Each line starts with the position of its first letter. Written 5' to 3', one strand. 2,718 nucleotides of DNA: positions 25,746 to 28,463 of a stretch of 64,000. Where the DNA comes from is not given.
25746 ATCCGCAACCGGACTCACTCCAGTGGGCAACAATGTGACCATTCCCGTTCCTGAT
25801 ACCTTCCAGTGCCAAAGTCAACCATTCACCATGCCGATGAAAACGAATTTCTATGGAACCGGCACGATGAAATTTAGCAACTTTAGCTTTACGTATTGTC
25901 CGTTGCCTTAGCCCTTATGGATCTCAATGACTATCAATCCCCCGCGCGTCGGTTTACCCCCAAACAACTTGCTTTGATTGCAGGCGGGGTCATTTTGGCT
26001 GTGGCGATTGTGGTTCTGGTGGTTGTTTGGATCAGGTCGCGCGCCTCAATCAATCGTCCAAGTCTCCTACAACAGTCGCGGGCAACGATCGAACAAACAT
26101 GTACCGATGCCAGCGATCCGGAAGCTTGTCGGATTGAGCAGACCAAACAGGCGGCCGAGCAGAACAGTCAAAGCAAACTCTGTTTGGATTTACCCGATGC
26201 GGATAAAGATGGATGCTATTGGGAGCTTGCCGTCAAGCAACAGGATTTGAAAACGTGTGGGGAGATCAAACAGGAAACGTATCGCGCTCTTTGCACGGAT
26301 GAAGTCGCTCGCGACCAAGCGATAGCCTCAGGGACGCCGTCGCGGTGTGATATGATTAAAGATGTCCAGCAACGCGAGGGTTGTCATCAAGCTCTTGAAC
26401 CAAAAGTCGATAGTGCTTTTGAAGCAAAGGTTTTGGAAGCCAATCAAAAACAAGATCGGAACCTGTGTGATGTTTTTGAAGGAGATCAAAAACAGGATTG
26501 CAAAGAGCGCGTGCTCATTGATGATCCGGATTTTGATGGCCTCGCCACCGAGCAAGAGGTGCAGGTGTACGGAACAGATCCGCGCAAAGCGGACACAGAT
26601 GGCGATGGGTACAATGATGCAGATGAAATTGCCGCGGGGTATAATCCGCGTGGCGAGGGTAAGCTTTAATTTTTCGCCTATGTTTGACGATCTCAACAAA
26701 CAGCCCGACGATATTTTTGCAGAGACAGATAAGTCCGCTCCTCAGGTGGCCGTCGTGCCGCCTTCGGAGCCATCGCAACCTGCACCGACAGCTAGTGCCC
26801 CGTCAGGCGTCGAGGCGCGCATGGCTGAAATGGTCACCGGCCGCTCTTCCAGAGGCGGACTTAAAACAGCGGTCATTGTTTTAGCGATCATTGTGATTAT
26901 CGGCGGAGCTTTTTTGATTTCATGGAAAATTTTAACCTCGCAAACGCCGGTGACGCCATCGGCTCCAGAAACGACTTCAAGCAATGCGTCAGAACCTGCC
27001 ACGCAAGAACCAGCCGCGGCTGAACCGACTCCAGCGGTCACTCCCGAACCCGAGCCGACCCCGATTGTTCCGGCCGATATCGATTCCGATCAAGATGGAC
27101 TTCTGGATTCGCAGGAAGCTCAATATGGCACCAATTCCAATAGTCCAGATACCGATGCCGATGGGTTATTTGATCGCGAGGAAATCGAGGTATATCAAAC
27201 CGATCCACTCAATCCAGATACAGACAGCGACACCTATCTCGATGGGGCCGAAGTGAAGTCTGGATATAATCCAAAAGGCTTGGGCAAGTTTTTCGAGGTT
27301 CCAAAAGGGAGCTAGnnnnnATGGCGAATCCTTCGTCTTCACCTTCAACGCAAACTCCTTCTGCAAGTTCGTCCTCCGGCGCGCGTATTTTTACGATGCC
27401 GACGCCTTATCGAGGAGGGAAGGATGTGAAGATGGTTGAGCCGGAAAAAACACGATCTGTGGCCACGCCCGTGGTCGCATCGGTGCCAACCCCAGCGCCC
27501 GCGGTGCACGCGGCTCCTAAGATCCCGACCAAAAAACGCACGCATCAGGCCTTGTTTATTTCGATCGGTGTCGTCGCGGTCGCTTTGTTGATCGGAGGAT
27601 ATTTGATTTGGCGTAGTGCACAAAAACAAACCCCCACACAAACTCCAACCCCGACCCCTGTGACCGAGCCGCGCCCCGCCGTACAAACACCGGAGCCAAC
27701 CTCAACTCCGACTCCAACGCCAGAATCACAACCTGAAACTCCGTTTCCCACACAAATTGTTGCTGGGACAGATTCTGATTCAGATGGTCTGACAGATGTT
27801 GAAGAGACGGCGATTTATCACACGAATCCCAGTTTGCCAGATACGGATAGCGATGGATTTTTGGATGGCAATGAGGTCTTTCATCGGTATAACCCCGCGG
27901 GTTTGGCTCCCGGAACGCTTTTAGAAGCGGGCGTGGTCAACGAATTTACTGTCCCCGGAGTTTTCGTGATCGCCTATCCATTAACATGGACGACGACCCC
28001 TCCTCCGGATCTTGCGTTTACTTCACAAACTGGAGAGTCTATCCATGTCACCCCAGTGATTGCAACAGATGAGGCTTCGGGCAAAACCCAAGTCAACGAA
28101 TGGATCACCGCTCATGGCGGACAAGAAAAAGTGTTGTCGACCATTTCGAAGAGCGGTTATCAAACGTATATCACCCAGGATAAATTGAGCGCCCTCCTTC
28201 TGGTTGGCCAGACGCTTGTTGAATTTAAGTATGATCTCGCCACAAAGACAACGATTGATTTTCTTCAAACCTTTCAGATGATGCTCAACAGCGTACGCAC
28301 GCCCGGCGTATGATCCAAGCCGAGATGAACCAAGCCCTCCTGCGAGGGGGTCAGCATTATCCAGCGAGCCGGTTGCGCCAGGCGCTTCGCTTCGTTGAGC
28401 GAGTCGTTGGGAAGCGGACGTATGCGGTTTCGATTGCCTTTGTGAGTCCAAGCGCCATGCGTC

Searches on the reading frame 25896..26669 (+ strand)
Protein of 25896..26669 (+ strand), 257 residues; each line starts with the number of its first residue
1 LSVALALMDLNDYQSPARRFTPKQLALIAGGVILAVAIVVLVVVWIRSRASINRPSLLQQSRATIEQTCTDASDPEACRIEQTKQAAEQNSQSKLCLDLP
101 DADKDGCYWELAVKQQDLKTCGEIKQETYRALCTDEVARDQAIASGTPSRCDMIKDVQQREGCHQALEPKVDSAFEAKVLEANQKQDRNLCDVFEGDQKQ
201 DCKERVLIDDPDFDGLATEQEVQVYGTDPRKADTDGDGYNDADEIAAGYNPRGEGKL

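Call 18: search_protein_families(library=pfam, proteins=[window:25896-26669:+], max_evalue=0.01)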
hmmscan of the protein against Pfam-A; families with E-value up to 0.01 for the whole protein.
window:25896-26669:+ (257 aa): 2 families
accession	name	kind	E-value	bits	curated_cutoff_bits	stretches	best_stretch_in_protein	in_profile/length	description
PF18884.5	TSP3_bac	-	2.5e-07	30.8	25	1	233-248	1-16/22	Bacterial TSP3 repeat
PF03495.19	Binary_toxB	-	0.00059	20.4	25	1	211-247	26-62/78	Clostridial binary toxin B/anthrax toxin PA Ca-binding domain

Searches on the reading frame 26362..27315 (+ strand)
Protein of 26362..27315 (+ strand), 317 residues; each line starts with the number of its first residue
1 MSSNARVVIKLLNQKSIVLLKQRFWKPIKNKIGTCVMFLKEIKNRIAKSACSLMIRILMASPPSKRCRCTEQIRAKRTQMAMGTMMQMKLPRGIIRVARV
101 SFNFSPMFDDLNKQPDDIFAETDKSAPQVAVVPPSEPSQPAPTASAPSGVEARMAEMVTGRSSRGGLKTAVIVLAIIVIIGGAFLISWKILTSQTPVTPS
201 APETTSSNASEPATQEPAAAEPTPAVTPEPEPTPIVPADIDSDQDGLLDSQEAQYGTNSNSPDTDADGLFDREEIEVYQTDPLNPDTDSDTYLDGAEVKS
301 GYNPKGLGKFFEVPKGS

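Call 18: search_protein_families(library=pfam, proteins=[window:26362-27315:+], max_evalue=0.01)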
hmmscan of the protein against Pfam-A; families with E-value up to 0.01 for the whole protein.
window:26362-27315:+ (317 aa): 2 families
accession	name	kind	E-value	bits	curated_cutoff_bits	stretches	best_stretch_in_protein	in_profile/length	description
PF18884.5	TSP3_bac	-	3.4e-09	36.8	25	2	241-262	1-22/22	Bacterial TSP3 repeat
PF03495.19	Binary_toxB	-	0.0084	16.7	25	0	241-300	2-62/78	Clostridial binary toxin B/anthrax toxin PA Ca-binding domain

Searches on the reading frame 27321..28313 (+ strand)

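Call 18: search_protein_families(library=pfam, proteins=[window:27321-28313:+], max_evalue=0.01)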
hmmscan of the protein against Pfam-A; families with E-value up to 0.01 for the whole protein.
window:27321-28313:+ (330 aa): 1 family
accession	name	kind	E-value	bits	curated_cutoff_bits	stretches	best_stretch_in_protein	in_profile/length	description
PF18884.5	TSP3_bac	-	4e-05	23.8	25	1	151-171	1-20/22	Bacterial TSP3 repeat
